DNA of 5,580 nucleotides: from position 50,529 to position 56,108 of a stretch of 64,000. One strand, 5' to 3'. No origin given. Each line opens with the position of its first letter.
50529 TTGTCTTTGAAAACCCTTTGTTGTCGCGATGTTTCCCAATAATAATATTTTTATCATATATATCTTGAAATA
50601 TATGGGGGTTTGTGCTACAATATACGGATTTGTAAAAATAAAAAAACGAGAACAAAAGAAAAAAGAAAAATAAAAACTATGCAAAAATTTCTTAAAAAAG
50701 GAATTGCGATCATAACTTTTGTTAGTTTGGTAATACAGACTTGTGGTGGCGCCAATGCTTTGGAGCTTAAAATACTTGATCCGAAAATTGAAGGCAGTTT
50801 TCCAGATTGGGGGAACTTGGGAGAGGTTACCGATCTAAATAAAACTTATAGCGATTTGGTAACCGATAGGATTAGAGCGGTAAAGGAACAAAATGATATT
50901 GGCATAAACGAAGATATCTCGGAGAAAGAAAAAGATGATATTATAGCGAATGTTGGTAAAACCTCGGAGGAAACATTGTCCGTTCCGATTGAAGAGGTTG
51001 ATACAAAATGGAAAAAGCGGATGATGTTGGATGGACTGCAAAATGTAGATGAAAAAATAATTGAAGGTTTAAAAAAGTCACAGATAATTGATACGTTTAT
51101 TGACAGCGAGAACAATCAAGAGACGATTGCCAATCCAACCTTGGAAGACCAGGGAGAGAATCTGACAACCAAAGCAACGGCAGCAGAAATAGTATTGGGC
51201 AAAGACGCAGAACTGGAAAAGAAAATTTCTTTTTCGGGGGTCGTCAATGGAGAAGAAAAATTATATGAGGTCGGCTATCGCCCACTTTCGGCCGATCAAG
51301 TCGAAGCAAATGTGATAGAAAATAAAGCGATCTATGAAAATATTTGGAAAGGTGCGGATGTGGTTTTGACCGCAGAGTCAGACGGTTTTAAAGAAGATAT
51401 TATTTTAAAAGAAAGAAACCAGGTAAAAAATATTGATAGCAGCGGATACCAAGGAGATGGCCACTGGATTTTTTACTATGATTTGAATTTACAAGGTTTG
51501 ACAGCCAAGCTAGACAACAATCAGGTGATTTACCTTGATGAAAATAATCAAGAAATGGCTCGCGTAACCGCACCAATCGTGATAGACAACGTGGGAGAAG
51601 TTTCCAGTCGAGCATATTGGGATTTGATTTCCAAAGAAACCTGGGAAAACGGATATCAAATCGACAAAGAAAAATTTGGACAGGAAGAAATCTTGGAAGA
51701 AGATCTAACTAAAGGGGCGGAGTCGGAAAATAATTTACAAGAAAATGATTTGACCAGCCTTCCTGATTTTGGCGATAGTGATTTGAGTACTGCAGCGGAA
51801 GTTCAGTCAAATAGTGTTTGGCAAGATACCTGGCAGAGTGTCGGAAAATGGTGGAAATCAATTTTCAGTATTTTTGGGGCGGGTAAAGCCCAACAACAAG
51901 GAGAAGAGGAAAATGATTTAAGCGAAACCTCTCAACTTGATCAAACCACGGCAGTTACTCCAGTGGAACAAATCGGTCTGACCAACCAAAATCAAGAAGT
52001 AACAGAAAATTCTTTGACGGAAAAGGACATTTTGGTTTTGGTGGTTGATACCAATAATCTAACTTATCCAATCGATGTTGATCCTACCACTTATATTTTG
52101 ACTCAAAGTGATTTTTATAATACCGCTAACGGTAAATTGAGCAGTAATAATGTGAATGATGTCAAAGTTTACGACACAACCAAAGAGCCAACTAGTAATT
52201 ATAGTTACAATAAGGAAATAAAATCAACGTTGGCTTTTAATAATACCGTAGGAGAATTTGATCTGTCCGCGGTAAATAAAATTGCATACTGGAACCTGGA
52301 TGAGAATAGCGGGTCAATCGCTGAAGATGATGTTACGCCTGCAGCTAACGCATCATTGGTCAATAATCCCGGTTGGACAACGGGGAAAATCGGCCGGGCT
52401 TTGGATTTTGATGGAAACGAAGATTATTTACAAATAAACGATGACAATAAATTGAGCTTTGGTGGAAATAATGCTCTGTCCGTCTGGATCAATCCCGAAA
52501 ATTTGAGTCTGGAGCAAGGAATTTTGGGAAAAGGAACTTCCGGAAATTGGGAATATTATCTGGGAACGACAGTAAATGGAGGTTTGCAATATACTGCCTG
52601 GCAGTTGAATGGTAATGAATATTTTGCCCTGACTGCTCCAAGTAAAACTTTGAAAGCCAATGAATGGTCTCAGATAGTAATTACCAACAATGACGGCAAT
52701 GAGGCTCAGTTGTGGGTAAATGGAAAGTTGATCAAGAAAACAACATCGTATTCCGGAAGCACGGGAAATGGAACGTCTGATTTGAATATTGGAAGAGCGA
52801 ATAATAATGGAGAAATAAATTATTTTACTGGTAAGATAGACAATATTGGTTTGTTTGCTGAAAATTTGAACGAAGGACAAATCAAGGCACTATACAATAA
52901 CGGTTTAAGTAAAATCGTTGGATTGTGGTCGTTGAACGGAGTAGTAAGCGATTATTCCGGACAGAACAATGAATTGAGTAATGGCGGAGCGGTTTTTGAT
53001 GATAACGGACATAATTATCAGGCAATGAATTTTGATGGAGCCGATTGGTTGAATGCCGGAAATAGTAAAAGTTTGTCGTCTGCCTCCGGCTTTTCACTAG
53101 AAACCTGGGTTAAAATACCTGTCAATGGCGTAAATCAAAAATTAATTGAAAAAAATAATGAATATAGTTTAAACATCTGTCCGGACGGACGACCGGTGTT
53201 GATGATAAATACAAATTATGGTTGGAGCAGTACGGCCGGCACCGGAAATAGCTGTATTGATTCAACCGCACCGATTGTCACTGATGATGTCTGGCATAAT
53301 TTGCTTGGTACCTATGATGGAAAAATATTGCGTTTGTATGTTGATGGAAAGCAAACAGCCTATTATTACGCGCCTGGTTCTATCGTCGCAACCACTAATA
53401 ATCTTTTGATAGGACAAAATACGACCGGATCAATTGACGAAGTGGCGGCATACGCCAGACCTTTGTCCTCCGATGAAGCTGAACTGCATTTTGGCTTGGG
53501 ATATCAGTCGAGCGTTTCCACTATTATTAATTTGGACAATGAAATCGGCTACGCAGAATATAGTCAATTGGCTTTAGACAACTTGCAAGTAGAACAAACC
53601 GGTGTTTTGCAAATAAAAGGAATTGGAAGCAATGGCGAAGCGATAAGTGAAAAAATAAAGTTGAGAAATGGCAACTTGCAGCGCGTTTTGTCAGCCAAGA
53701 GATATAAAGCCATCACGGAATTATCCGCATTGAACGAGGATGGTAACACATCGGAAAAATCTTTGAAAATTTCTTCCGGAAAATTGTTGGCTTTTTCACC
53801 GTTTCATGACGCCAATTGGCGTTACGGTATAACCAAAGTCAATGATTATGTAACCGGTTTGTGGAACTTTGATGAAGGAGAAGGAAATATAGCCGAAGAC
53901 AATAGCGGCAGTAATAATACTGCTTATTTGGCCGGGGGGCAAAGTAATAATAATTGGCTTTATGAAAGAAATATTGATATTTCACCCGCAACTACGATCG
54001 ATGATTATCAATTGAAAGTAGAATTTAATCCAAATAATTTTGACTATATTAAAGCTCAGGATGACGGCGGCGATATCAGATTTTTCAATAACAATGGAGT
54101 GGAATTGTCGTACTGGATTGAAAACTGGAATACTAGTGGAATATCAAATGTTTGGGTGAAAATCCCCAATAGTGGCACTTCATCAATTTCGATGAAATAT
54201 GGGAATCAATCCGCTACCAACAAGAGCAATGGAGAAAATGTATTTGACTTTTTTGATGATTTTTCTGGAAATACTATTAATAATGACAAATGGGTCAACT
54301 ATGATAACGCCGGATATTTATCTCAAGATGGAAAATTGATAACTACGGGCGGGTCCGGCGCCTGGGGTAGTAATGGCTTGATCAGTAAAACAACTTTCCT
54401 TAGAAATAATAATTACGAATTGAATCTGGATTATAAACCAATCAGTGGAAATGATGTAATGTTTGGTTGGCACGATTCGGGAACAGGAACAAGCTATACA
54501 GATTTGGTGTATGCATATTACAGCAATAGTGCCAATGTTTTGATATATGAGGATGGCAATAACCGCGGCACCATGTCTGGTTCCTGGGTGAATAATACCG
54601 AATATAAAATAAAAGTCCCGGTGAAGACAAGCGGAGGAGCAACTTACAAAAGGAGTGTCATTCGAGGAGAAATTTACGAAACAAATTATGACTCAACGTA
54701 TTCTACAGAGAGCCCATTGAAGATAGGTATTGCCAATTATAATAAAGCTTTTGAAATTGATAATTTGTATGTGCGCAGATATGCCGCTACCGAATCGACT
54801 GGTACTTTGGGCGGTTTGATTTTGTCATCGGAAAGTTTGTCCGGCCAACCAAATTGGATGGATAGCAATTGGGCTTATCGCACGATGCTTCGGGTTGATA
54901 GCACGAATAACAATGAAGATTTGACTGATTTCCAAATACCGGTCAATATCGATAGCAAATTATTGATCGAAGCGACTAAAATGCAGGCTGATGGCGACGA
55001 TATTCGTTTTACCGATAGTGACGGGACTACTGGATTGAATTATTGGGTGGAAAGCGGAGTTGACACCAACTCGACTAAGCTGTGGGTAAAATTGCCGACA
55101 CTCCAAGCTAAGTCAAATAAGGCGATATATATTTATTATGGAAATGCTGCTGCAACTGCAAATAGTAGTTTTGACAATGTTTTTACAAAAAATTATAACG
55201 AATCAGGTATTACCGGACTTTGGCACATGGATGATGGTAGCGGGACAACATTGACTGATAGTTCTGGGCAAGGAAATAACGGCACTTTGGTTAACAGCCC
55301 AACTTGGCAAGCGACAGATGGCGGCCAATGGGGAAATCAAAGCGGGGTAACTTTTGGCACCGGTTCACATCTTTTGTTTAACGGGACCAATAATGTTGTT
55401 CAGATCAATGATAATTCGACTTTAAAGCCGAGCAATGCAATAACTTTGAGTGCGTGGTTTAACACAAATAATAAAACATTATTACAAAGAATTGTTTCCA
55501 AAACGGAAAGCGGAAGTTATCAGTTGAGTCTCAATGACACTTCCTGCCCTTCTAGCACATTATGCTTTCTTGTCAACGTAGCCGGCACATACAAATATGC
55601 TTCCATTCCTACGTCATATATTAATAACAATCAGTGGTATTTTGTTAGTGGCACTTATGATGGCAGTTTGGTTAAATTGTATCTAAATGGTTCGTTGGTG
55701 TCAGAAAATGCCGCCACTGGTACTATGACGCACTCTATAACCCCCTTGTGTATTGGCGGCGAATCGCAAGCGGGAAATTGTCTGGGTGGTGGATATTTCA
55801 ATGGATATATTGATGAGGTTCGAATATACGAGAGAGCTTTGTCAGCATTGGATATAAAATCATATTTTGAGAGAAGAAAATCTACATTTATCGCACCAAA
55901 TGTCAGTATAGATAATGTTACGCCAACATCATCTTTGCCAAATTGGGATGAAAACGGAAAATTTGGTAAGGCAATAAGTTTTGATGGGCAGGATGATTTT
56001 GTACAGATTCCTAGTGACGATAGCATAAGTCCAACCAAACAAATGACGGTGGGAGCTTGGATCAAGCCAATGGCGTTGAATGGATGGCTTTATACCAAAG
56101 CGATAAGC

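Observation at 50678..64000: Giant open reading frame, at least 13.3 kb, not reported by the ORF track, encoding a modular DUF2341/LamG/beta-propeller surface protein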

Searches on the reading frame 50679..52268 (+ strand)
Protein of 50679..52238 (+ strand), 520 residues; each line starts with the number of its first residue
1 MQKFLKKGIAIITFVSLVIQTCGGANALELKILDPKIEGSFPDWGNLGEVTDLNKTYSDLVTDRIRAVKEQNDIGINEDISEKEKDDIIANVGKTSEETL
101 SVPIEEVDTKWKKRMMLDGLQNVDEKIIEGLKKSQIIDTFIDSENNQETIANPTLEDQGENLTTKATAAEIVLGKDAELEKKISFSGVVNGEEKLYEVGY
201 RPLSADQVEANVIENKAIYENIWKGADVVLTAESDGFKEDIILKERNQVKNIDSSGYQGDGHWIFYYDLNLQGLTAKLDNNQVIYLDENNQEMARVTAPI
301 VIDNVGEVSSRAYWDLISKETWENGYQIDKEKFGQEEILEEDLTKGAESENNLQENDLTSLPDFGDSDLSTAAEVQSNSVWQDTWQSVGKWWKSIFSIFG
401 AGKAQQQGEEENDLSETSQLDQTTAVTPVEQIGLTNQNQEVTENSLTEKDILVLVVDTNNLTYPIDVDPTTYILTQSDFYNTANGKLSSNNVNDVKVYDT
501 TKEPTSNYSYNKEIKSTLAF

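Call 19: search_protein_families(library=pfam, proteins=[window:50679-52238:+], max_evalue=0.1)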
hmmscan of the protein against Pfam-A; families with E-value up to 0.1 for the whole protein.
window:50679-52238:+ (520 aa): 0 families

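Call 49: search_protein_families(library=pfam, proteins=[window:50679-52238:+], max_evalue=0.01)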
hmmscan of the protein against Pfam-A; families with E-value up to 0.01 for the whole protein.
window:50679-52238:+ (520 aa): 0 families

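Call 63: find_homologous_proteins(query=window:50679-52238:+, max_evalue=0.001)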
Query window:50679-52238:+ (520 aa): 1 proteins with E <= 0.001 among 8000 candidates.
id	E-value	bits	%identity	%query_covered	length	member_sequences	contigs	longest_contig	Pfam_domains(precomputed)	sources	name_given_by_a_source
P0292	7.6e-292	987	88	100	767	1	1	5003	PF13385.14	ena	-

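Call 65: search_solved_structures(query=window:50679-52238:+, max_evalue=5)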
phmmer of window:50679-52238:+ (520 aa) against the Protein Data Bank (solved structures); distinct sequences matched with E-value up to 5: 1.
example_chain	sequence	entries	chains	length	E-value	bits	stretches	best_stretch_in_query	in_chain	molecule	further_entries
5tqb_B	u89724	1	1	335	0.46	12.6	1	365-407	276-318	Assembly chaperone of ribosomal protein L4 (Acl4)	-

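Call 75: predict_structure(alignment_id=A3)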
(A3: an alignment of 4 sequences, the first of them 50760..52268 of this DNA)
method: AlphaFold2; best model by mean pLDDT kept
length: 503 residues; sequences in the alignment: 4
mean_pLDDT: 37.2   pTM: 0.36
mean pLDDT of the five models: 37.2, 32.2, 31.9, 31.4, 29.1
residues with pLDDT >= 90: 0; 70-90: 23; 50-70: 78; < 50: 402
segments of 3 or more residues with pLDDT < 50: 1-153, 177-233, 274-282, 310-421, 433-503
pLDDT, mean of each block of 10 residues (from residue 1): 28 30 32 38 37 44 36 33 36 33 32 30 32 32 24 50 57 47 27 28 27 28 40 57 70 69 66 45 64 66 64 33 27 26 23 28 28 23 23 23 23 27 64 42 39 28 25 27 27 27 31
secondary structure, 60 per line:
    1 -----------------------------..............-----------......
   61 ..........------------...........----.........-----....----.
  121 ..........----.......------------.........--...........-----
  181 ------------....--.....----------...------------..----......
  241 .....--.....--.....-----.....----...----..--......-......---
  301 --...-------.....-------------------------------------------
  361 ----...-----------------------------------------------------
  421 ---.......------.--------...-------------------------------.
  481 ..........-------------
elements in order: H30-43 H55-70 H83-93 H98-106 E112-115 E120-130 E135-141 E154-162 E165-175 E193-196 E199-203 E214-216 E235-245 E248-252 E255-259 E265-269 E274-276 E285-290 H292-297 H313-317 E424-430 E446-448 H480-490

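Call 83: find_encoding_contigs(protein=P0292, flank=5000, max_places=3)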
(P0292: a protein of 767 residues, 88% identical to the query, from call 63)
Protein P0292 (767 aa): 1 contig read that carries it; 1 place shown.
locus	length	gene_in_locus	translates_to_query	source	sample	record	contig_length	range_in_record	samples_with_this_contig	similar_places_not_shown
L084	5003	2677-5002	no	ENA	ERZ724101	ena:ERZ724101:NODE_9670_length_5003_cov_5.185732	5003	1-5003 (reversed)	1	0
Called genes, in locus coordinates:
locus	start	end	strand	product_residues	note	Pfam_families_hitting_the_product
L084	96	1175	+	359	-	PF01380:SIS (weak), PF10432:bact-PGI_C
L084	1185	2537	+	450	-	PF03952:Enolase_N, PF00113:Enolase_C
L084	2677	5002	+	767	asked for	PF13385:Laminin_G_3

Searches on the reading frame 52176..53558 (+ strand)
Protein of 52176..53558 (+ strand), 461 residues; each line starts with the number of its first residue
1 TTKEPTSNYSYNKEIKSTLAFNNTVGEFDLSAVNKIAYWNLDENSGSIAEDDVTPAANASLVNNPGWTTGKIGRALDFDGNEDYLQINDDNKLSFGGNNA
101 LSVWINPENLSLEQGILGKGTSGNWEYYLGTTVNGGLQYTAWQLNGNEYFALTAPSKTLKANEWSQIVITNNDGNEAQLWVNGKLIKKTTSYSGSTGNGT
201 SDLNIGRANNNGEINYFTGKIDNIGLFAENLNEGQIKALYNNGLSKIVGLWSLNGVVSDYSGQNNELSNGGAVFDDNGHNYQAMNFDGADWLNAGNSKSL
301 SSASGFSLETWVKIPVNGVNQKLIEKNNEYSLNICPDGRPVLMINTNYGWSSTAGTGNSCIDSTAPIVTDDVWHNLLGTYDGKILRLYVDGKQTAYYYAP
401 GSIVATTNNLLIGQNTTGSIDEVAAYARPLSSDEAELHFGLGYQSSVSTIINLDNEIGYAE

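Call 19: search_protein_families(library=pfam, proteins=[window:52176-53558:+], max_evalue=0.1)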
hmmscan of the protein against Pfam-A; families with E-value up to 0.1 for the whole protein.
window:52176-53558:+ (461 aa): 4 families
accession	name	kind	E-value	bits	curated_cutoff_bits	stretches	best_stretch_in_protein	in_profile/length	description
PF13385.13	Laminin_G_3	-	9.1e-42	143.2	27.6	2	79-236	1-150/151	Concanavalin A-like lectin/glucanases superfamily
PF02210.31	Laminin_G_2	-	1.4e-07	32.4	22.9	2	355-415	37-99/126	Laminin G domain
PF07953.20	Toxin_R_bind_N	-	0.0015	18.7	23.8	1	75-189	29-151/191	Clostridium neurotoxin, N-terminal receptor binding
PF07593.17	UnbV_ASPIC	-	0.078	13.3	23.4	0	430-450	26-46/68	ASPIC and UnbV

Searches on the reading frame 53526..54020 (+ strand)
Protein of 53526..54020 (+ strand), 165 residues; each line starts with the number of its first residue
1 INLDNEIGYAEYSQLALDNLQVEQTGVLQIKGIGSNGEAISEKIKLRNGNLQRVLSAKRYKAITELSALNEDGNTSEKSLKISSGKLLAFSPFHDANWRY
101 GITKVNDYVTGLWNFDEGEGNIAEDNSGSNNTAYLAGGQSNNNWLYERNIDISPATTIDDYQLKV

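Call 49: search_protein_families(library=pfam, proteins=[window:53526-54020:+], max_evalue=0.01)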
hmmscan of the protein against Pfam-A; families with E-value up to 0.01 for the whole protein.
window:53526-54020:+ (165 aa): 0 families

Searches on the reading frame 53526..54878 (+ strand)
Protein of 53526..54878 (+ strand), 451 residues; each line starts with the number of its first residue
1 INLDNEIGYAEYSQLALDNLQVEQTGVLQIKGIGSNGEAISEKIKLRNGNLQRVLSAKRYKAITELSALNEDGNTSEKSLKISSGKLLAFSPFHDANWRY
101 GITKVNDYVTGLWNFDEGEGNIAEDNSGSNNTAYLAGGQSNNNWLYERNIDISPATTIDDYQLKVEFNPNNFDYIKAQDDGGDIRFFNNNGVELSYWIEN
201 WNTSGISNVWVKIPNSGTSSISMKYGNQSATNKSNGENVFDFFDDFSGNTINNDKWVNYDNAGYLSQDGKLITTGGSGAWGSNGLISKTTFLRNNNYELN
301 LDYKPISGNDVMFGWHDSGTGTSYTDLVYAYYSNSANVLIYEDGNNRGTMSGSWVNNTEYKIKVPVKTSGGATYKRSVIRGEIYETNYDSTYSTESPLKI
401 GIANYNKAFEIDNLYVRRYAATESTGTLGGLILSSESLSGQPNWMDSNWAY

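Call 19: search_protein_families(library=pfam, proteins=[window:53526-54878:+], max_evalue=0.1)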
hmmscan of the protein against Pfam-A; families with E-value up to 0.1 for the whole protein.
window:53526-54878:+ (451 aa): 2 families
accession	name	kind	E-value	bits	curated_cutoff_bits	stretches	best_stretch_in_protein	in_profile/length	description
PF10102.14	DUF2341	-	1.6e-24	86.6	23.4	1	180-257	1-82/84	Domain of unknown function (DUF2341)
PF00977.27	His_biosynth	-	0.052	13.4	23.6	1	300-377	127-204/228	Histidine biosynthesis protein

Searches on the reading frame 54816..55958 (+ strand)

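Call 19: search_protein_families(library=pfam, proteins=[window:54816-55958:+], max_evalue=0.1)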
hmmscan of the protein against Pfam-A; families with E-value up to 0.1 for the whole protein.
window:54816-55958:+ (381 aa): 3 families
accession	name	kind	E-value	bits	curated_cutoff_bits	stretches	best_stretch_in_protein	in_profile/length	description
PF13385.13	Laminin_G_3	-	2.2e-29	103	27.6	1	189-347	1-150/151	Concanavalin A-like lectin/glucanases superfamily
PF10102.14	DUF2341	-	2e-19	70.3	23.4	1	59-124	1-66/84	Domain of unknown function (DUF2341)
PF02210.31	Laminin_G_2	-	0.0082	17.1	22.9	1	261-337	42-123/126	Laminin G domain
